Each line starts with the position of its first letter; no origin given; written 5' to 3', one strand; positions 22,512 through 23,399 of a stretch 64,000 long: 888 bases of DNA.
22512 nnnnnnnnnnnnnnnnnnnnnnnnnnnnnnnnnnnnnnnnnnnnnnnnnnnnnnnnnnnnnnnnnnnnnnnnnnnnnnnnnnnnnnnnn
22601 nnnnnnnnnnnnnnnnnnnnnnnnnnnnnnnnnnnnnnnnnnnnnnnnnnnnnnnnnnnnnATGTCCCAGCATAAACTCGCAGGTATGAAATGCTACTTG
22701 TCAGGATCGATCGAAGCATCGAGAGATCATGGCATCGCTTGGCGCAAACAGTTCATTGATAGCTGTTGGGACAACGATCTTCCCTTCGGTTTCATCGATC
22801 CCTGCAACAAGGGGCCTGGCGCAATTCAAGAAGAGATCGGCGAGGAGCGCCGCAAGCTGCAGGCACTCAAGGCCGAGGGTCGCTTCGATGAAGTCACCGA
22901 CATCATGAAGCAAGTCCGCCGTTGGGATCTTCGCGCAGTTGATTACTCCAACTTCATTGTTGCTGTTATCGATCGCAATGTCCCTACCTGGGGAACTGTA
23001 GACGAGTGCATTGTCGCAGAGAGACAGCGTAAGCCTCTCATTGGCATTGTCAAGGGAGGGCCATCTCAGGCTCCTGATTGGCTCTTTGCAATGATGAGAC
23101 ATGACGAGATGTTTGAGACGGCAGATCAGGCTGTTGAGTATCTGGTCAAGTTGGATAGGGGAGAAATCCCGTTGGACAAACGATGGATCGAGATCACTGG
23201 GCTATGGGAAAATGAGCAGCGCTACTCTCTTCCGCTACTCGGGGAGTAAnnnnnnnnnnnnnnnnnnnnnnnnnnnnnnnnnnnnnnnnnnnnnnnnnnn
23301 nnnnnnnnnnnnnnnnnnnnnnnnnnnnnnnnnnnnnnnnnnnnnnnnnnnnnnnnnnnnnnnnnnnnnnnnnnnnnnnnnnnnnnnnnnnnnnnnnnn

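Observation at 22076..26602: Nucleotide-remodelling block with two tandem dCMP-deaminase-family genes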

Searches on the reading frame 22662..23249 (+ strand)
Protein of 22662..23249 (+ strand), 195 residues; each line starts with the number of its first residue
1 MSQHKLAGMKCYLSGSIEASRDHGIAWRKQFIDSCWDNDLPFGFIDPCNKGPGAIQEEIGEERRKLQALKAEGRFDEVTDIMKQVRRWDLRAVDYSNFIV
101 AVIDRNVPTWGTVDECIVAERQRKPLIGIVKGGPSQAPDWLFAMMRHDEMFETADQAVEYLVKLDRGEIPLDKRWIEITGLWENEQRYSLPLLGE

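Call 3: search_protein_families(library=pfam, proteins=[window:22662-23249:+], max_evalue=0.01)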
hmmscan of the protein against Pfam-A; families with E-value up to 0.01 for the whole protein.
window:22662-23249:+ (195 aa): 1 family
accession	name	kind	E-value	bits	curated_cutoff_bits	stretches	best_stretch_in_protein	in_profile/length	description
PF15891.11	Nuc_deoxyri_tr2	-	0.0059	17.4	30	0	82-130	54-102/105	Nucleoside 2-deoxyribosyltransferase like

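Call 4: search_protein_families(library=phrogs, proteins=[window:22662-23249:+], max_evalue=0.001)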
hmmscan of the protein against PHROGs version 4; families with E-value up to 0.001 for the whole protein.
window:22662-23249:+ (195 aa): 0 families

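Call 12: search_protein_families(library=ncbifam, proteins=[window:22662-23249:+], max_evalue=0.01)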
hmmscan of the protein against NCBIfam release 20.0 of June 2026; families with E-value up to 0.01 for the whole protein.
window:22662-23249:+ (195 aa): 0 families

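Call 38: search_solved_structures(query=A1, max_evalue=10, show_alignments=3)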
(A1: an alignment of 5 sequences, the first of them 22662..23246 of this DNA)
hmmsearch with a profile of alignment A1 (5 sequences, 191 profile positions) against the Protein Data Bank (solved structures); distinct sequences matched with E-value up to 10: 13.
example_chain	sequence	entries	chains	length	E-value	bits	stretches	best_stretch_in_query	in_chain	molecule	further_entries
8of6_A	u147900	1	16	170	0.005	19.5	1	11-163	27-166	YtoQ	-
6ic0_A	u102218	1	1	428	0.89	12.2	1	26-84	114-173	6-phosphofructo-2-kinase/fructose-2,6-bisphosphatase 3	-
6ibx_A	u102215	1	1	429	0.89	12.2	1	26-84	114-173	6-phosphofructo-2-kinase/fructose-2,6-bisphosphatase 3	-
6iby_A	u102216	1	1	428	0.89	12.2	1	26-84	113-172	6-phosphofructo-2-kinase/fructose-2,6-bisphosphatase 3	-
6ibz_A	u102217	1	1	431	0.9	12.2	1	26-84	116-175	6-phosphofructo-2-kinase/fructose-2,6-bisphosphatase 3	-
5me0_Y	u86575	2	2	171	0.9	12.2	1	21-79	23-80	Translation initiation factor IF-3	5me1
4d4j_A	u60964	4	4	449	0.96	12.1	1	26-84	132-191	6-PHOSPHOFRUCTO-2-KINASE/FRUCTOSE-2,6-BISPHOSPHATASE 3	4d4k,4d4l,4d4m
2axn_A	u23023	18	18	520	1.2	11.7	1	26-84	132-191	6-phosphofructo-2-kinase/fructose-2,6-biphosphatase 3 (6PF-2-K/Fru- 2,6-P2ASE brain/placen | 6-phosphofructo-2-kinase/fructose-2,6-biphosphatase 3 | 6-phosphofr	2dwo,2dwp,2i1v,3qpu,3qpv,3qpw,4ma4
7e2c_G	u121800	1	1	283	1.8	11.1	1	70-99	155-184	Trafficking protein particle complex subunit 31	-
7e93_G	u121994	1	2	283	1.8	11.1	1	70-99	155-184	Trafficking protein particle complex subunit 31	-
3cue_B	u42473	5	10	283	1.8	11.1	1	70-99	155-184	Transport protein particle 31 kDa subunit | Trafficking protein particle complex subunit 31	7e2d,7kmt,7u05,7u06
7e8s_G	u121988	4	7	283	1.9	11.1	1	70-99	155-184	Trafficking protein particle complex subunit 31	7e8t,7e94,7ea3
1p8r_A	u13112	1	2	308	2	11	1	68-136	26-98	Arginase 1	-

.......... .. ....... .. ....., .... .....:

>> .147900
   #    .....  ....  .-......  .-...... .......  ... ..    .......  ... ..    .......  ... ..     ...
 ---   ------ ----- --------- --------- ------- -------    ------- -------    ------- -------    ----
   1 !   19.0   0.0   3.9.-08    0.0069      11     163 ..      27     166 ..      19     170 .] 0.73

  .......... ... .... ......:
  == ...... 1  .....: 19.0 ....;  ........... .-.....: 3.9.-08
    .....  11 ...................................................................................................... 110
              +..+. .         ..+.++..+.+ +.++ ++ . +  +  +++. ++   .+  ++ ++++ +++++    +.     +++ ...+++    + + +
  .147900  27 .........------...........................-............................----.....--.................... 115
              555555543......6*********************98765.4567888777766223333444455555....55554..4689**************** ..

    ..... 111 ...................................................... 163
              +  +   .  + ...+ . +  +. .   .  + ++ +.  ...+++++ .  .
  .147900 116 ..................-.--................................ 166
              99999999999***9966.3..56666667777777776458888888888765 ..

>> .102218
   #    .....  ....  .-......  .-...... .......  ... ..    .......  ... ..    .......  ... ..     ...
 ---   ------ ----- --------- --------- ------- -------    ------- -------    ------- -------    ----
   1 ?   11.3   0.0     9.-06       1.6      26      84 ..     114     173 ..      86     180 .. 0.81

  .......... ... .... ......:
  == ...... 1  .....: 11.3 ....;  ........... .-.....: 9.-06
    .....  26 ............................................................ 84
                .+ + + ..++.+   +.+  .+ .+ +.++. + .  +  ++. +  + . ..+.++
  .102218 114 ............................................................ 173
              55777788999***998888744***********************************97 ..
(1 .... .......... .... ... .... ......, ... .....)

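Call 40: search_protein_families(library=pfam, alignment_id=A1, max_evalue=1)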
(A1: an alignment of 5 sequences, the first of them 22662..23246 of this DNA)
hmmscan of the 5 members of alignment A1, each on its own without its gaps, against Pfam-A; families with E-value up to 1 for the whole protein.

A. member 1, window:22662-23246:+ (195 aa): 3 families
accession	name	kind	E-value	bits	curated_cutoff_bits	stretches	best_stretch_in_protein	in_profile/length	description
PF15891.11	Nuc_deoxyri_tr2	-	0.0059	17.4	30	0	82-130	54-102/105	Nucleoside 2-deoxyribosyltransferase like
PF05014.21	Nuc_deoxyrib_tr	-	0.2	12.2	28.8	1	77-129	44-96/117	Nucleoside 2-deoxyribosyltransferase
PF05149.17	Flagellar_rod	-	0.24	11.3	23.4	1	56-119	64-126/287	Paraflagellar rod protein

B. families by the number of members that match (of 5 scanned): 3 families
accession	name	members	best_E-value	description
PF05014.21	Nuc_deoxyrib_tr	3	0.18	Nucleoside 2-deoxyribosyltransferase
PF15891.11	Nuc_deoxyri_tr2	2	0.0059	Nucleoside 2-deoxyribosyltransferase like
PF05149.17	Flagellar_rod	1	0.24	Paraflagellar rod protein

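Call 42: find_homologous_proteins(query=A1, max_evalue=0.001)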
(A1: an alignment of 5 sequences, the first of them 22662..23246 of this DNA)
Query A1 (5 sequences) (195 aa, profile of the alignment): 189 proteins with E <= 0.001 among 2373 candidates; the best 120 are listed.
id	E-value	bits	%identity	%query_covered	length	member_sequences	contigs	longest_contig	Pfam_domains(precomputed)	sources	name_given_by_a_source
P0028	1.2e-99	349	38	93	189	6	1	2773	-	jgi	-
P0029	3.6e-94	332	38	83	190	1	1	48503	-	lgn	-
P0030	2.0e-93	329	37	94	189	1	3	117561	-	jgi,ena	-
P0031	4.8e-92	325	38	89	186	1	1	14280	-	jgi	jgi:hypothetical protein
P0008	1.9e-88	313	100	100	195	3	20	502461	-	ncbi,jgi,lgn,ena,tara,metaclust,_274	tara:strand:+ start:99069 stop:99656 length:588 start_codon:yes stop_codon:yes gene_type:complete|me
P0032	1.1e-87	310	34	90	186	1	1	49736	-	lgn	-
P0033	7.2e-87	308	34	89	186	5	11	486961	-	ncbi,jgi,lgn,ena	-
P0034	1.9e-82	293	36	82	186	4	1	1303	-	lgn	-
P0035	3.3e-82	293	42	89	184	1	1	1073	-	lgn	-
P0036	3.2e-76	273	39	91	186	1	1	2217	-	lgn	-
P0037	4.0e-76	273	45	85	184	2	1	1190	-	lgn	-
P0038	4.2e-76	273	36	87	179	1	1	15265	-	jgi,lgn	jgi:hypothetical protein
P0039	1.6e-75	271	43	88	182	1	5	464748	-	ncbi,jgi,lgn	jgi:hypothetical protein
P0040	2.7e-75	270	34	90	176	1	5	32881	-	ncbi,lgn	-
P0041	3.1e-75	270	32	89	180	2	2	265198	-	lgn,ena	-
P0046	3.0e-73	263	41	90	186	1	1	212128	-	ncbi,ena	-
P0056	2.8e-71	257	40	88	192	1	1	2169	PF15891.12,PF05014.22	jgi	-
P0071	8.9e-63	229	54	92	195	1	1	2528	PF05014.22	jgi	-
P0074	3.5e-61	224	46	88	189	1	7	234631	-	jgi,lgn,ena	-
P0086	9.4e-57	210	38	91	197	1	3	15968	PF05014.22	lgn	-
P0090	1.1e-55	206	36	94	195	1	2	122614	PF05014.22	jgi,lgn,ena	-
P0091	2.2e-55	205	47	89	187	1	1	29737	PF05014.22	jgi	jgi:hypothetical protein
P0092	4.5e-55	204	39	91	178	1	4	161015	PF15891.12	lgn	-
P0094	4.5e-54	201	49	86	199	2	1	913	PF15891.12,PF05014.22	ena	-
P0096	2.7e-53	198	39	88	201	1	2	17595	PF05014.22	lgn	-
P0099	1.7e-52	196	36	90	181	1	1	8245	PF15891.12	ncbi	-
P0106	9.0e-51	190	46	91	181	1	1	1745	PF05014.22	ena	-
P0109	2.3e-50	189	46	91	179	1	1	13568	PF15891.12,PF05014.22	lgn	-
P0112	1.3e-49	186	42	91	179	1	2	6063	PF05014.22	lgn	-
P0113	5.8e-49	184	37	95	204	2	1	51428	PF05014.22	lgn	-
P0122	8.2e-45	171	39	88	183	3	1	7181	PF15891.12,PF05014.22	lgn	-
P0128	1.1e-41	160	33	90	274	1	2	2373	PF05014.22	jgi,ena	jgi:hypothetical protein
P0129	2.2e-41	159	35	88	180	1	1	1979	PF15891.12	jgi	jgi:hypothetical protein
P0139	1.6e-40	157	32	84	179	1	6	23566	PF05014.22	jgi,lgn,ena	-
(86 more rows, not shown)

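Call 45: search_solved_structures(query=A2, max_evalue=1, show_alignments=3)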
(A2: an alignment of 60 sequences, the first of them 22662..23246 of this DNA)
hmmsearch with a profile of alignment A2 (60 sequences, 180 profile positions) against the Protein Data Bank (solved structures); distinct sequences matched with E-value up to 1: 6.
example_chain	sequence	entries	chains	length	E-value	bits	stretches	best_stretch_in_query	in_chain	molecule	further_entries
8of6_A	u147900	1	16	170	0.0016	21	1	8-130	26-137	YtoQ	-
2a0k_A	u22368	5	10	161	0.11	15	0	8-61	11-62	Nucleoside 2-deoxyribosyltransferase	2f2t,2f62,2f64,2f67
7e2c_G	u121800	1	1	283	0.24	14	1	44-96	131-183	Trafficking protein particle complex subunit 31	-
7e93_G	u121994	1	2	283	0.24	14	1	44-96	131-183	Trafficking protein particle complex subunit 31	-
3cue_B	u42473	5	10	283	0.24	14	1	44-96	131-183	Transport protein particle 31 kDa subunit | Trafficking protein particle complex subunit 31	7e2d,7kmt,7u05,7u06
7e8s_G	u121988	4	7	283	0.24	14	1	44-96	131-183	Trafficking protein particle complex subunit 31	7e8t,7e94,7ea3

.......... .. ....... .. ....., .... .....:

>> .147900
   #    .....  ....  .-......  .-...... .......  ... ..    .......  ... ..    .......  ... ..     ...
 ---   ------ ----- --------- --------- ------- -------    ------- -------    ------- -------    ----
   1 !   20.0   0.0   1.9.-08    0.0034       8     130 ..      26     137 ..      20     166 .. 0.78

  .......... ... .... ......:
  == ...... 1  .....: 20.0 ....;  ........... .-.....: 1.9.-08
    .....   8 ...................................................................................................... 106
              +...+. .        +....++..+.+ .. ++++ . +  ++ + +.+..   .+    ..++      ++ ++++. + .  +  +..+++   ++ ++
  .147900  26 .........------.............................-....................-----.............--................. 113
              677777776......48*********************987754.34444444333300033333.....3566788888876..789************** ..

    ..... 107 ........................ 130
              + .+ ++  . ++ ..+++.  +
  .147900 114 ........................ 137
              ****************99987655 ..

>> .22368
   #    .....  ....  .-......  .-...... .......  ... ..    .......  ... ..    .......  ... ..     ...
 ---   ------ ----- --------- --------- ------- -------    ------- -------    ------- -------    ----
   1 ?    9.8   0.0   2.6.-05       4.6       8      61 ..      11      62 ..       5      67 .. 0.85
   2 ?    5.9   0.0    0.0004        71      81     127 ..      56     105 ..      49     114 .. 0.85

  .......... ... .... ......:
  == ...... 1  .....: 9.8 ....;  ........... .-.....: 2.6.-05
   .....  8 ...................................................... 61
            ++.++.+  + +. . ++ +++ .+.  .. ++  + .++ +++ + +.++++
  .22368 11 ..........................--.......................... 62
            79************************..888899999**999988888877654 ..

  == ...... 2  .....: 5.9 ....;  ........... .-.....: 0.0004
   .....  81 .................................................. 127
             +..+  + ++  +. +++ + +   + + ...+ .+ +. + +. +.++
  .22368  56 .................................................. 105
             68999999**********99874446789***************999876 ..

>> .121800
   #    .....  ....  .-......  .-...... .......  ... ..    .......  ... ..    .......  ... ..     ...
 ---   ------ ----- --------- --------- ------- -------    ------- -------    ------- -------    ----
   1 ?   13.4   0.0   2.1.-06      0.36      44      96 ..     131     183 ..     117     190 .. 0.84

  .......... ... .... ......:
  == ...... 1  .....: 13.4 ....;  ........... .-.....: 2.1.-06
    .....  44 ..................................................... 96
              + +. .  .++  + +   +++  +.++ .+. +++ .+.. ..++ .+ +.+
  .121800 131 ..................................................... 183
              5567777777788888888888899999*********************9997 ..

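Call 52: predict_structure(alignment_id=A2)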
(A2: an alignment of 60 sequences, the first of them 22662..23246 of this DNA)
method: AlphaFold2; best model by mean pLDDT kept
length: 195 residues; sequences in the alignment: 60
mean_pLDDT: 88.8   pTM: 0.84
mean pLDDT of the five models: 88.8, 88.7, 88.6, 87.9, 87.5
residues with pLDDT >= 90: 150; 70-90: 17; 50-70: 18; < 50: 10
segments of 3 or more residues with pLDDT < 50: 187-195
pLDDT, mean of each block of 10 residues (from residue 1): 85 94 93 97 90 59 90 97 92 96 95 97 98 97 97 98 97 86 53 38
secondary structure, 60 per line:
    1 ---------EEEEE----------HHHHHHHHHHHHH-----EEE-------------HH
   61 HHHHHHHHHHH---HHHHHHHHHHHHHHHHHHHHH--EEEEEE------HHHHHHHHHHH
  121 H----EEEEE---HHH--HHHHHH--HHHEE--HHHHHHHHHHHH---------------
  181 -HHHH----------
elements in order: E10-14 H25-37 E43-45 H59-71 H75-95 E98-103 H110-121 E126-130 H139-144 H154-165 H182-185

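Call 56: fold_search(model_id=the predicted structure, library=pdb)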
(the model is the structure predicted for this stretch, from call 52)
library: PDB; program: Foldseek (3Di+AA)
matches with E <= 10: 1166; with E <= 0.001: 30
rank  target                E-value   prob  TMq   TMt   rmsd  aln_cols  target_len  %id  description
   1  8pqs_D                1.6e-05  1.00  0.53  0.66   4.1       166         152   12  Nucleoside 2'deoxyribosyltransferase from Chroococcidiopsis thermalis PCC 7203 E88A Mutant (released 2024-02-21)
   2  9emx_C                1.7e-05  1.00  0.56  0.69   3.5       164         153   13  Nucleoside 2'deoxyribosyltransferase from Chroococcidiopsis thermalis PCC 7203 Double Mutant Y7F A9S bound to Cordycep (released 2025-05-07)
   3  8pqq_D                3.0e-05  1.00  0.55  0.68   3.7       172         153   12  Nucleoside 2'deoxyribosyltransferase from Chroococcidiopsis thermalis PCC 7203 E88Q Mutant bound to Clofarabine (released 2024-02-21)
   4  8qc0_A                4.9e-05  1.00  0.52  0.66   4.3       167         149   12  Nucleoside 2'deoxyribosyltransferase from Chroococcidiopsis thermalis PCC 7203 WT ribosylated (released 2024-02-21)
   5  8pqr_D                5.2e-05  1.00  0.53  0.66   3.8       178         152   13  Nucleoside 2'deoxyribosyltransferase from Chroococcidiopsis thermalis PCC 7203 WT bound to DAD_Immucillin-H (released 2024-02-21)
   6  9emx_B                5.5e-05  1.00  0.54  0.67   3.3       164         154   13  Nucleoside 2'deoxyribosyltransferase from Chroococcidiopsis thermalis PCC 7203 Double Mutant Y7F A9S bound to Cordycep (released 2025-05-07)
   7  9emx_A                6.6e-05  1.00  0.52  0.65   4.0       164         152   13  Nucleoside 2'deoxyribosyltransferase from Chroococcidiopsis thermalis PCC 7203 Double Mutant Y7F A9S bound to Cordycep (released 2025-05-07)
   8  8of6_I                7.0e-05  1.00  0.56  0.72   3.8       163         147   20  Structure of YtoQ (released 2024-03-27)
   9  8pqr_A                7.5e-05  1.00  0.56  0.69   3.3       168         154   12  Nucleoside 2'deoxyribosyltransferase from Chroococcidiopsis thermalis PCC 7203 WT bound to DAD_Immucillin-H (released 2024-02-21)
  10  8pqt_B                9.0e-05  1.00  0.51  0.67   3.4       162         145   13  Nucleoside 2'deoxyribosyltransferase from Chroococcidiopsis thermalis PCC 7203 WT bound to Bis-Tris (released 2024-02-21)
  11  8pqt_A                1.0e-04  1.00  0.53  0.66   4.2       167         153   12  Nucleoside 2'deoxyribosyltransferase from Chroococcidiopsis thermalis PCC 7203 WT bound to Bis-Tris (released 2024-02-21)
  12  9emw_D                1.3e-04  1.00  0.52  0.65   4.6       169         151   12  Nucleoside 2'deoxyribosyltransferase from Chroococcidiopsis thermalis PCC 7203 Y7F Mutant bound to ImmH-Forodesine (released 2025-05-14)
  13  8pqs_A                1.4e-04  1.00  0.55  0.69   4.0       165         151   12  Nucleoside 2'deoxyribosyltransferase from Chroococcidiopsis thermalis PCC 7203 E88A Mutant (released 2024-02-21)
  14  8pqp_A                1.4e-04  1.00  0.55  0.68   4.2       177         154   14  Nucleoside 2'deoxyribosyltransferase from Chroococcidiopsis thermalis PCC 7203 D62N Mutant bound to ImmH-Forodesine (released 2024-02-21)
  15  8of6_A                1.5e-04  1.00  0.57  0.72   3.8       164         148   20  Structure of YtoQ (released 2024-03-27)
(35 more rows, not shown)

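Call 90: search_dna_similar(query=window:22662-23249:+, collection=phages, mode=protein, max_rows=25, max_evalue=0.001)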
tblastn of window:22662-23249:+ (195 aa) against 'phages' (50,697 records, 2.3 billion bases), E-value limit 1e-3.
Records with a match: 1; places in all: 1; records where one place covers at least 80% of the query: 1.
Best place of each record, by identity: <60% 1.
By first word of the organism name: uncultured 1.
By host as written in the record: - 1.
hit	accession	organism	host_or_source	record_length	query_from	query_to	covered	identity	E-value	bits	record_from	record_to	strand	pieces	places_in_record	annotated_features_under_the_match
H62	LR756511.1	uncultured phage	metagenomic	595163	6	192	96%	27.9%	7e-12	69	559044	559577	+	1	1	record has no annotation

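Call 95: find_encoding_contigs(protein=P0074, flank=7000, max_places=1)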
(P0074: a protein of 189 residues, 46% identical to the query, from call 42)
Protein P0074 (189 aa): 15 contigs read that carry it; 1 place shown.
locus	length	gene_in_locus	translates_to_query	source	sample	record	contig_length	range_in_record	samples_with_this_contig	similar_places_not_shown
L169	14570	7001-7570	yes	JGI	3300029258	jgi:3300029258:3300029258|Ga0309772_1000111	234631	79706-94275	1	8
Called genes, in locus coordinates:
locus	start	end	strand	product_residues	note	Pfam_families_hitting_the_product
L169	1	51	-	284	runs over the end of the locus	-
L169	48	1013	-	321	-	PF01541:GIY-YIG, PF13518:HTH_28 (faint), PF19610:DUF6115 (faint), PF19889:DUF6362 (faint), PF02796:HTH_7 (faint), PF01381:HTH_3 (faint), PF01978:TrmB (faint), PF08279:HTH_11 (faint), +9 more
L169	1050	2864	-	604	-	-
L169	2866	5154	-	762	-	PF00801:PKD, PF18911:PKD_4 (faint)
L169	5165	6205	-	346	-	PF00801:PKD, PF18911:PKD_4, PF00801:PKD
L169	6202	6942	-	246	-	-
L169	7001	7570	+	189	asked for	-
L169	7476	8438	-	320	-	-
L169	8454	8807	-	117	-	-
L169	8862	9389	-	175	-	-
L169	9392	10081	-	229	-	-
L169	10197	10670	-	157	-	-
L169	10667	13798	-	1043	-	PF09684:Tail_P2_I (weak)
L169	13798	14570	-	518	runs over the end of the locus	-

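Call 96: find_encoding_contigs(protein=P0046, flank=7000, max_places=1)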
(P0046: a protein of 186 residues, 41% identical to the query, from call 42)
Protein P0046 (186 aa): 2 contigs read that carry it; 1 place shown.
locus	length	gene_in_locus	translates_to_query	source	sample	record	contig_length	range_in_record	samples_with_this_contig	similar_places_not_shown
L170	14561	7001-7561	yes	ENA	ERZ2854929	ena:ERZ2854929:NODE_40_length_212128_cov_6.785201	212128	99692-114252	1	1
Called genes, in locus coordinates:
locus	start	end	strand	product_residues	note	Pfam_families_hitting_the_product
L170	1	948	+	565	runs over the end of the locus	-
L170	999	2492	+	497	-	-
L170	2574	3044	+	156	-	-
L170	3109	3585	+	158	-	-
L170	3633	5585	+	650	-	PF02086:MethyltransfD12, PF14890:Intein_splicing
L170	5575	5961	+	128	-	-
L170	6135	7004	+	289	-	PF03161:LAGLIDADG_2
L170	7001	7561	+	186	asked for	-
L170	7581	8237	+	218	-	-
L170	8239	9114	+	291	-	PF02086:MethyltransfD12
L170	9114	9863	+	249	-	PF02086:MethyltransfD12 (faint)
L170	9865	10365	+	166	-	-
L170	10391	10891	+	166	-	-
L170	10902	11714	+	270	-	PF01555:N6_N4_Mtase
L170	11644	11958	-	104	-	PF04480:DUF559, PF18741:MTES_1575 (faint)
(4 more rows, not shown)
